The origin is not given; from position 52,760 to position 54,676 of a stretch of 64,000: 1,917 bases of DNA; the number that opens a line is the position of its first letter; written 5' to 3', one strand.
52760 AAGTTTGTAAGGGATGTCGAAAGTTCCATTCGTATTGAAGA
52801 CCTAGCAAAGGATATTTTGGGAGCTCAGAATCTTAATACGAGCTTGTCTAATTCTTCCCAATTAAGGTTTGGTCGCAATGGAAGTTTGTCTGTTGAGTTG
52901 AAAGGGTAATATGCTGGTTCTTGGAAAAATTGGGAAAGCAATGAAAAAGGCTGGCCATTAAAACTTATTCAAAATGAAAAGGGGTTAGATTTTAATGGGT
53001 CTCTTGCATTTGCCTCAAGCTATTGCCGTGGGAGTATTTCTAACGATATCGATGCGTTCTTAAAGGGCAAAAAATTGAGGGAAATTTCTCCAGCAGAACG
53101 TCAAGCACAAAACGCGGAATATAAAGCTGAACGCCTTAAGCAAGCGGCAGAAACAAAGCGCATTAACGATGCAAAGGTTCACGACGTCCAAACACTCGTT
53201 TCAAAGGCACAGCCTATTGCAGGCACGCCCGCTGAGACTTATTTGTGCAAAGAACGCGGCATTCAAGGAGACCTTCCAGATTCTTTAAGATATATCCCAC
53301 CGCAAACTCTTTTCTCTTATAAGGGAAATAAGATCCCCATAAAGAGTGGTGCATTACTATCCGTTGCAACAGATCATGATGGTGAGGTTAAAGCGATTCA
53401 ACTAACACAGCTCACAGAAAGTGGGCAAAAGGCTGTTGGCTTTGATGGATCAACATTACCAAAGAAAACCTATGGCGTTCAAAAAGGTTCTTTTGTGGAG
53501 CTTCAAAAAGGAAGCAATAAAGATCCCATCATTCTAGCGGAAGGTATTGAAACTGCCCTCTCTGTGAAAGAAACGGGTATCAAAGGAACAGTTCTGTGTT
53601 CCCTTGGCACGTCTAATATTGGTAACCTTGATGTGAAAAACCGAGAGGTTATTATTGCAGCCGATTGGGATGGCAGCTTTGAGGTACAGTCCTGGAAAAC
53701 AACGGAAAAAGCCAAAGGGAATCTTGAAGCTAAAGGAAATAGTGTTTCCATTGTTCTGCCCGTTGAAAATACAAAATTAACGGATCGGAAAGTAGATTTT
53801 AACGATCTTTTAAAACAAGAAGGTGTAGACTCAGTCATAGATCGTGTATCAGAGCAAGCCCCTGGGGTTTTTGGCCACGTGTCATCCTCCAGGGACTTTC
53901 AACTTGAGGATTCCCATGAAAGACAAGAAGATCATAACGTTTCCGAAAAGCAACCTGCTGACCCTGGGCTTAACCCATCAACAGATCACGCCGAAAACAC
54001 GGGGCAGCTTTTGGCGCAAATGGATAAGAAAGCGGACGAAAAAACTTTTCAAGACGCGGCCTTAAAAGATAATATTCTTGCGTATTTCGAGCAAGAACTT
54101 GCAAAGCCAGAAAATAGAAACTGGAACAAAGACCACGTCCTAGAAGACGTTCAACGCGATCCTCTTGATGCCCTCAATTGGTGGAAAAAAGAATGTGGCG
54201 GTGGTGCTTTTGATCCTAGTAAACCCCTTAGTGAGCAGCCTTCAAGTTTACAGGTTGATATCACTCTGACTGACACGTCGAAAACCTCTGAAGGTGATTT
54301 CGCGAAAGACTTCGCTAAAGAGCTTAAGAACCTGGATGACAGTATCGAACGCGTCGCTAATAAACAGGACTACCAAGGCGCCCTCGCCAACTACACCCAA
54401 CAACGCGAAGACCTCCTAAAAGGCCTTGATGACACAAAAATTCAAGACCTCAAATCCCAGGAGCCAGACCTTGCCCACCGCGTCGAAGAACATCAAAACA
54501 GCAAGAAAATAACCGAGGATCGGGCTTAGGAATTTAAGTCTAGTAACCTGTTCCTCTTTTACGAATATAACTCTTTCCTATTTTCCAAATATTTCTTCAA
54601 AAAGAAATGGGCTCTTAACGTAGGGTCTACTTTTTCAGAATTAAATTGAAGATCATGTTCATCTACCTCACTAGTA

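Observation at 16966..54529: Accessory genes repeatedly interrupted by single in-frame stop codons while the reading frame is preserved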

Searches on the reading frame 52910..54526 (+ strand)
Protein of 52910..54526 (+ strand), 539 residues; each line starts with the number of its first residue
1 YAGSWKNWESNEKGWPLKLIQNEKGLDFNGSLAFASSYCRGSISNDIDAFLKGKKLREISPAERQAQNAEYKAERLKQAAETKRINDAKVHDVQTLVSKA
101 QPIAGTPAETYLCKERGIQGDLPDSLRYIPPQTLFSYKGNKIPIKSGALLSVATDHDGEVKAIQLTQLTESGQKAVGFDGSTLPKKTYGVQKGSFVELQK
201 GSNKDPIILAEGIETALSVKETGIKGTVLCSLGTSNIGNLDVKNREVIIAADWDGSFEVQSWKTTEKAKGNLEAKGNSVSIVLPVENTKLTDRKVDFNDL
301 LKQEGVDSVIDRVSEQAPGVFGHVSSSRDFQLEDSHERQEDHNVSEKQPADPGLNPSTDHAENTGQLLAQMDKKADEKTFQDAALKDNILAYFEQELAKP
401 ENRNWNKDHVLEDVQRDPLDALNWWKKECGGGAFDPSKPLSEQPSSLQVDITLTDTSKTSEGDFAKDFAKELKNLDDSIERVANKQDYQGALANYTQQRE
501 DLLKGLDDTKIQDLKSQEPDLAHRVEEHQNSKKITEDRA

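Call 8: search_protein_families(library=pfam, proteins=[window:52910-54526:+], max_evalue=0.01)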
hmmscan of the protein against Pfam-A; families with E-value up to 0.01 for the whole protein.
window:52910-54526:+ (539 aa): 2 families
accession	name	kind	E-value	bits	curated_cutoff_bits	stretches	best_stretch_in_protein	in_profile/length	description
PF23639.1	DUF7146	-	1.4e-14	54.8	27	1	91-197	5-104/105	Domain of unknown function (DUF7146)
PF13362.12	Toprim_3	-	3.1e-13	50.4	27.2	1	207-306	2-94/95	Toprim domain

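Call 60: search_protein_families(library=padloc, proteins=[L001:15242-18739:+], max_evalue=0.001)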
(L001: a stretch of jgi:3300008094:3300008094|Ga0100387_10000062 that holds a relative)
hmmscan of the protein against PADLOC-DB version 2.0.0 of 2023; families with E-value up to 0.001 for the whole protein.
L001:15242-18739:+ (1166 aa): 9 families
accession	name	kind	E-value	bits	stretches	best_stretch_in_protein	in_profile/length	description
PDLC03924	MkoC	-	1.1e-71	240.3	1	380-1161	244-967/1136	-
PDLC03920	MkoA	-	2.2e-23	80.6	3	1020-1146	961-1081/1112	-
PDLC03921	MkoA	-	4.2e-11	39.3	1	1084-1147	1513-1573/1607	-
PDLC05009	PDC-S37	-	2.2e-05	20.4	1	879-913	941-975/1550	-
PDLC03859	LmuB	-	3.6e-05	21.1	1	612-777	345-487/611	-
PDLC04140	mad8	-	5.3e-05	20.9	1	395-434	19-61/314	mads_8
PDLC02194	Hhe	-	0.00018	16.8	0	879-920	1384-1425/1911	-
PDLC03868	LmuB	-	0.00053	16.4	1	586-757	308-482/1035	-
PDLC00039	DruH3|DruH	-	0.00069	15.6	1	10-63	5-58/1142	Unknown function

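Call 61: search_protein_families(library=ncbifam, proteins=[P0124], max_evalue=0.001)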
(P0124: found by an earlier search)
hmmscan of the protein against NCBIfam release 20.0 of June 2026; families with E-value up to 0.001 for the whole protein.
P0124 (1699 aa): 10 families
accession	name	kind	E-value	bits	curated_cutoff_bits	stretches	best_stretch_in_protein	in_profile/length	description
TIGR02768.1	TraA_Ti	equivalog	2e-168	562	590.45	2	1-575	1-561/751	Ti-type conjugative transfer relaxase TraA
NF010464.0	PRK13889.1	subfamily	2.5e-156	522.2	1015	2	1-579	1-552/992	conjugal transfer relaxase TraA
NF010402.0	PRK13826.1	subfamily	2.4e-117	393.3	1317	2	1-572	1-576/1102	Dtr system oriT relaxase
TIGR02760.1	TraI_TIGR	equivalog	4.3e-60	203.5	929.85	2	1069-1500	1518-1893/1960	conjugative transfer relaxase/helicase TraI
TIGR01448.2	helicase_RecD2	equivalog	7.7e-42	143.3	500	2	293-530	242-477/713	SF1B family DNA helicase RecD2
NF041496.1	MobQ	equivalog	1.9e-39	135.5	200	1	1-208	1-197/197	MobQ family relaxase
TIGR01447.1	recD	equivalog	1e-24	87.1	310.15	2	319-511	105-310/597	exodeoxyribonuclease V subunit alpha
NF010263.0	PRK13709.1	equivalog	3.3e-23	81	2212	1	376-515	968-1116/1752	conjugative transfer relaxase/helicase TraI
NF011300.0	PRK14712.1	equivalog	1.5e-14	52.2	2486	1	384-515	843-983/1623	conjugative transfer relaxase/helicase TraI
NF008127.0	PRK10875.1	equivalog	1.2e-12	47.2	671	2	454-509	262-315/619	exodeoxyribonuclease V subunit alpha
